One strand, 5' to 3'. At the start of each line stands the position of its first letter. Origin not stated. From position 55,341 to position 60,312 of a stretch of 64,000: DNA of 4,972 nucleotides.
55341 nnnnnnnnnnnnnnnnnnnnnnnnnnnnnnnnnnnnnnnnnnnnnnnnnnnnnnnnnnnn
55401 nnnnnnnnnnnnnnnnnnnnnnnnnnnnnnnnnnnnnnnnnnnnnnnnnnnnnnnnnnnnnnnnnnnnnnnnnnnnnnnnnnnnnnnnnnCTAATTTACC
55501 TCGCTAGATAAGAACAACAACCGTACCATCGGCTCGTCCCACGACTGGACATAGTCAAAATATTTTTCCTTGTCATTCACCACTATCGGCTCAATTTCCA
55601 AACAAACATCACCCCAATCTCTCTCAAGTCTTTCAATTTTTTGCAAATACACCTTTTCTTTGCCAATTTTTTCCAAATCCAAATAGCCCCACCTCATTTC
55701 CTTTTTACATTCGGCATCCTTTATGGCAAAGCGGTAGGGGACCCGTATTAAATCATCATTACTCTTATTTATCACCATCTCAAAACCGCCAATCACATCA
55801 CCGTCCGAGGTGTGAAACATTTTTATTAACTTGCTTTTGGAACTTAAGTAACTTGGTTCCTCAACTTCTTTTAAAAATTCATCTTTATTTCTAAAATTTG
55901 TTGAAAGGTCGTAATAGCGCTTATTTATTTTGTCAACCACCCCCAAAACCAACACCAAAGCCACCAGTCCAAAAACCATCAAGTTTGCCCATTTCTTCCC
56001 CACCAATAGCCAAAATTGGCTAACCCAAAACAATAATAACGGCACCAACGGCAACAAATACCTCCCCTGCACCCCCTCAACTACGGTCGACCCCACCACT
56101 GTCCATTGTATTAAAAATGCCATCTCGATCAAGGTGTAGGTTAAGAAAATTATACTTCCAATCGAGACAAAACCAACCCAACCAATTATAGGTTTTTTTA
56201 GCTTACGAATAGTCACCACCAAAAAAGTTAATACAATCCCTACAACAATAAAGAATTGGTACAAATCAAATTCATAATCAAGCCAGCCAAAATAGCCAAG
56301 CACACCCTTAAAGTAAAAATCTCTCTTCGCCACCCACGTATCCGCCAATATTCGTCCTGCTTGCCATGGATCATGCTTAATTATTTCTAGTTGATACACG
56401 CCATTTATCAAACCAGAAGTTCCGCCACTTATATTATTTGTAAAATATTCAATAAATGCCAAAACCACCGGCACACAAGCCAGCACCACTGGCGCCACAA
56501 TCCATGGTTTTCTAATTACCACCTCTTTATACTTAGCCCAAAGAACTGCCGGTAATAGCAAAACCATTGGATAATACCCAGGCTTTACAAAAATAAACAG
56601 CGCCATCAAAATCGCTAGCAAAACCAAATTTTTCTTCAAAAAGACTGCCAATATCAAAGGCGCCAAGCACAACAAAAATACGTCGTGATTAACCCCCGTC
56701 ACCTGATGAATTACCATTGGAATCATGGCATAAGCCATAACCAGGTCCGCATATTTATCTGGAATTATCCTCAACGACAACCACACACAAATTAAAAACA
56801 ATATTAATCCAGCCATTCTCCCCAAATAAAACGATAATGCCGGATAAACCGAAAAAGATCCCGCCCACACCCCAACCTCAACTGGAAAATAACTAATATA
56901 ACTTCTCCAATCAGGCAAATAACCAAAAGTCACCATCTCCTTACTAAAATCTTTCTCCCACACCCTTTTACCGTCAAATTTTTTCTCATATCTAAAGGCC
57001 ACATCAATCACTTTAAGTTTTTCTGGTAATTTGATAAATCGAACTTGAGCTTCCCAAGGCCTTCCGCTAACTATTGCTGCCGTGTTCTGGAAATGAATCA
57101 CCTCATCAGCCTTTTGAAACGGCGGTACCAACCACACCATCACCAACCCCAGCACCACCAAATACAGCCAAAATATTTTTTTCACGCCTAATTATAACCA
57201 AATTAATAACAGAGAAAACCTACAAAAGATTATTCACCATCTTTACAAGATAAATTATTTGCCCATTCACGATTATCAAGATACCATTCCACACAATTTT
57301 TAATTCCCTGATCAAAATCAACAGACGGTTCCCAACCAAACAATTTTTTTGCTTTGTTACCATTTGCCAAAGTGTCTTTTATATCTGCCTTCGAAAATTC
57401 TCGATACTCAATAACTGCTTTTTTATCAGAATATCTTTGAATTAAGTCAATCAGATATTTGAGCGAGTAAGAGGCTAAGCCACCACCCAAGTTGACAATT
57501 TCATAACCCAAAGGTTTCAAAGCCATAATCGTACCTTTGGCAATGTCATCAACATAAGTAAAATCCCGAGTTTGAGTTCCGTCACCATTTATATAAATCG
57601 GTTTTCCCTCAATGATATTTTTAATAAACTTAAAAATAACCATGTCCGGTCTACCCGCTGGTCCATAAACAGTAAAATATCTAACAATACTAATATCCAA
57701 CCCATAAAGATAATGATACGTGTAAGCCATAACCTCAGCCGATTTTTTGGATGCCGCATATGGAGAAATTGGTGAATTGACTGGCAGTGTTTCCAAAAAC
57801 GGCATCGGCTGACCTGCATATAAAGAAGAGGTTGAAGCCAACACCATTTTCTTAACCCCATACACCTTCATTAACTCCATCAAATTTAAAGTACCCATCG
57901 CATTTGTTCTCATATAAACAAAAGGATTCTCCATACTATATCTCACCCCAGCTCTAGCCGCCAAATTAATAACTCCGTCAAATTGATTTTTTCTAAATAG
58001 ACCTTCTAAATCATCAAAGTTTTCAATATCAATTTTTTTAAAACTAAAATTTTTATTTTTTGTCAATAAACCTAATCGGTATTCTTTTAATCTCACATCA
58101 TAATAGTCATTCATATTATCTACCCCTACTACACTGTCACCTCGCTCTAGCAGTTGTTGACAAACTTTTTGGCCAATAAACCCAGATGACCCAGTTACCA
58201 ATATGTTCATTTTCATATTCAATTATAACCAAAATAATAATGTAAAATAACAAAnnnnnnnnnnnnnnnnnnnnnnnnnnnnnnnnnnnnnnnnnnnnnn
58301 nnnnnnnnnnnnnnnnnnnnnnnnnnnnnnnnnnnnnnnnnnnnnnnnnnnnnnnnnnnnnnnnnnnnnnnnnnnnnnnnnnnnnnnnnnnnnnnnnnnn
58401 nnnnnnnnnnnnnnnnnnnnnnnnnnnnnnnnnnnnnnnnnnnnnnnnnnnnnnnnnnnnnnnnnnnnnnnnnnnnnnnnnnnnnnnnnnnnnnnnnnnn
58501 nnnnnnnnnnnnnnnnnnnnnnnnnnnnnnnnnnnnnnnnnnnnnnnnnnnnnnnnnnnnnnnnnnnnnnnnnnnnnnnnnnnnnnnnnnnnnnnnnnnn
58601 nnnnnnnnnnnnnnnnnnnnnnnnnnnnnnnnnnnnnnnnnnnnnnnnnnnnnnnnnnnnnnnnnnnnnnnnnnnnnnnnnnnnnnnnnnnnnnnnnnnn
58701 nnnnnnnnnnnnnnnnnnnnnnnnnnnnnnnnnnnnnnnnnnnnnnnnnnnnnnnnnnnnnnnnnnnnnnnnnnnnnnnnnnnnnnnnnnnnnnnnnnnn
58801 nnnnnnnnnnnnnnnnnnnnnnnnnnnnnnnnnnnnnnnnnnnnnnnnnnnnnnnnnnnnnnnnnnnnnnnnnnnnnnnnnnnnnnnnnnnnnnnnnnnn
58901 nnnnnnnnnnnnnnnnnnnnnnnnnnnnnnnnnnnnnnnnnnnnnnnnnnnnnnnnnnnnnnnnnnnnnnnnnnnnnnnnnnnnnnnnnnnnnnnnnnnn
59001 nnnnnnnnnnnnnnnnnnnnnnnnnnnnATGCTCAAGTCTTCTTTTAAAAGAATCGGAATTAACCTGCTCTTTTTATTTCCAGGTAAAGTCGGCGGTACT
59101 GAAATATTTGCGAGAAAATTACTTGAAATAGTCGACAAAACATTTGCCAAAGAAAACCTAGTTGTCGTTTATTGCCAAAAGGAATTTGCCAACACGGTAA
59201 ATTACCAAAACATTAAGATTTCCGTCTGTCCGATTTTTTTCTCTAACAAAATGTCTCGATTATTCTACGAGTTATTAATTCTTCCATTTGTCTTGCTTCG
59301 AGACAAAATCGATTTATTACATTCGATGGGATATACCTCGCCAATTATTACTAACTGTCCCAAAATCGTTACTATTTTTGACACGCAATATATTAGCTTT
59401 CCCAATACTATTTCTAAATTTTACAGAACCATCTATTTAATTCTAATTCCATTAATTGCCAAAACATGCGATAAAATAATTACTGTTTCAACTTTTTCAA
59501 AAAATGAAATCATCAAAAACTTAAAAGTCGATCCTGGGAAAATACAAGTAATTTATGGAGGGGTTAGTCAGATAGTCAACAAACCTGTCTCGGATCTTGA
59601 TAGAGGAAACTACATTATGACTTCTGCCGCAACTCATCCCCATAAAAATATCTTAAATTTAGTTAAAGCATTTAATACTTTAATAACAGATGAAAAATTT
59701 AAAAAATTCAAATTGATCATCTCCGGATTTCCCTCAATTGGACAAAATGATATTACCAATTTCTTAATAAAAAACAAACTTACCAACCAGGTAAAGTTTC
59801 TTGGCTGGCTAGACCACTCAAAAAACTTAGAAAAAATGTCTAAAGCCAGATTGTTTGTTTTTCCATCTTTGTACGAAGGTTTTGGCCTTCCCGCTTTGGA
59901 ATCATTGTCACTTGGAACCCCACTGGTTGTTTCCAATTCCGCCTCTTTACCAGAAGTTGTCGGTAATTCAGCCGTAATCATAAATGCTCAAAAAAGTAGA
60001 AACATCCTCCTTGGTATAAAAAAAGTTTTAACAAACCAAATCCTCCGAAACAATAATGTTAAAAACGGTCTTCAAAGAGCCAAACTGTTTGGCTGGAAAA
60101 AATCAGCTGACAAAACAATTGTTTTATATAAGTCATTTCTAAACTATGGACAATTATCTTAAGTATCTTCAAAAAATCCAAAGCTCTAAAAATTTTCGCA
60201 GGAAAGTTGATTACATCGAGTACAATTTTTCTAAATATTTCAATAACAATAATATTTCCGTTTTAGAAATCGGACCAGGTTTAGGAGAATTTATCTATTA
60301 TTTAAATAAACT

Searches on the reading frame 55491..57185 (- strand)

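Call 39: search_protein_families(library=pfam, proteins=[window:55491-57185:-], max_evalue=0.001)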
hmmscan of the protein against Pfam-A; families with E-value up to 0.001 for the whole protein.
window:55491-57185:- (564 aa): 1 family
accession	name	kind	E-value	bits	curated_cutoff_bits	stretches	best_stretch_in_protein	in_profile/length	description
PF09913.15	DUF2142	-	7.2e-32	111.1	30.1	1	12-384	3-395/395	Predicted membrane protein (DUF2142)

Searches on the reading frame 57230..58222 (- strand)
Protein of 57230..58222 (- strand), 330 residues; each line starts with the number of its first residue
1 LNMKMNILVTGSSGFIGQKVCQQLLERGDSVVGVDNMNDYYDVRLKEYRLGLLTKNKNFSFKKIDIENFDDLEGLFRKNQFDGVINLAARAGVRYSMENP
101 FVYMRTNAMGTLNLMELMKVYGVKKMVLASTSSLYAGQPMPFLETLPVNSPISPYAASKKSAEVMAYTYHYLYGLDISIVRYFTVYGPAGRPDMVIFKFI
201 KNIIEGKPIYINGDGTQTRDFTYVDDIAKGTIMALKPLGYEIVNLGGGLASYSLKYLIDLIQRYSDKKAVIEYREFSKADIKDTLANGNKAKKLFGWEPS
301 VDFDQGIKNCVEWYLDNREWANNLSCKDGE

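Call 39: search_protein_families(library=pfam, proteins=[window:57230-58222:-], max_evalue=0.001)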
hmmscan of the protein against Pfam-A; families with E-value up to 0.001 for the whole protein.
window:57230-58222:- (330 aa): 9 families
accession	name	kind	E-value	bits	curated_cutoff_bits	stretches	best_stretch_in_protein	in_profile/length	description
PF01370.27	Epimerase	-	9.8e-60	202.4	20.9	1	7-246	1-240/240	NAD dependent epimerase/dehydratase family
PF16363.11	GDP_Man_Dehyd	-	1.2e-59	202.9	27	1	8-309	1-331/332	GDP-mannose 4,6 dehydratase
PF01073.25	3Beta_HSD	-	7.5e-18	65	22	1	8-241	1-235/280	3-beta hydroxysteroid dehydrogenase/isomerase family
PF02719.21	Polysacc_synt_2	-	1.1e-16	61.3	20.2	1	7-212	1-195/293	Polysaccharide biosynthesis protein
PF04321.23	RmlD_sub_bind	-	1.1e-14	54.6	27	1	5-236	1-198/287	RmlD substrate binding domain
PF07993.18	NAD_binding_4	-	6.9e-08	32.4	20.1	1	79-187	87-209/258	Male sterility protein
PF13460.12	NAD_binding_10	-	5.7e-07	30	27.2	1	11-181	1-142/184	NAD(P)H-binding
PF00106.31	adh_short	-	1.4e-05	25.1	26.6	1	7-142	3-145/195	short chain dehydrogenase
PF03435.24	Sacchrp_dh_NADP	-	0.00039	21.2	25.1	1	7-89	1-77/129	Saccharopine dehydrogenase NADP binding domain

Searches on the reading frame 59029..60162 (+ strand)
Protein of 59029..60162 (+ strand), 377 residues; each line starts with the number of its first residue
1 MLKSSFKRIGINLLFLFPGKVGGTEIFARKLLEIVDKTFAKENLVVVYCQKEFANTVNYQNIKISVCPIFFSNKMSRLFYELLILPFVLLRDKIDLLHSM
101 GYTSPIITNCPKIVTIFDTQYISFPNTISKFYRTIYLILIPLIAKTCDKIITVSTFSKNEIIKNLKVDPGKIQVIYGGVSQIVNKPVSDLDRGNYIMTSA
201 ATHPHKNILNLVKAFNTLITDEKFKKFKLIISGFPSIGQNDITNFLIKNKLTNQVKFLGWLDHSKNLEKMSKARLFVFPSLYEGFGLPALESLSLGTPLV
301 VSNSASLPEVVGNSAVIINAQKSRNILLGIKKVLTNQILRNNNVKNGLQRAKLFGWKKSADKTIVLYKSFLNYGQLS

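Call 39: search_protein_families(library=pfam, proteins=[window:59029-60162:+], max_evalue=0.001)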
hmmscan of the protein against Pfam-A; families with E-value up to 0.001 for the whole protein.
window:59029-60162:+ (377 aa): 4 families
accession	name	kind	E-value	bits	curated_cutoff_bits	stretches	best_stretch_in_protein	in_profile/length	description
PF00534.26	Glycos_transf_1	-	3.9e-25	88.8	26.4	1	192-348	14-170/172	Glycosyl transferases group 1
PF13692.12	Glyco_trans_1_4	-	3.9e-19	69.7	27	1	198-335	6-141/142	Glycosyl transferases group 1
PF13439.12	Glyco_transf_4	-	9.6e-13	48.9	28.5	1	45-179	22-166/170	Glycosyltransferase Family 4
PF20706.3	GT4-conflict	-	3.4e-11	43.2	26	1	200-309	206-318/385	Family 4 Glycosyltransferase in conflict systems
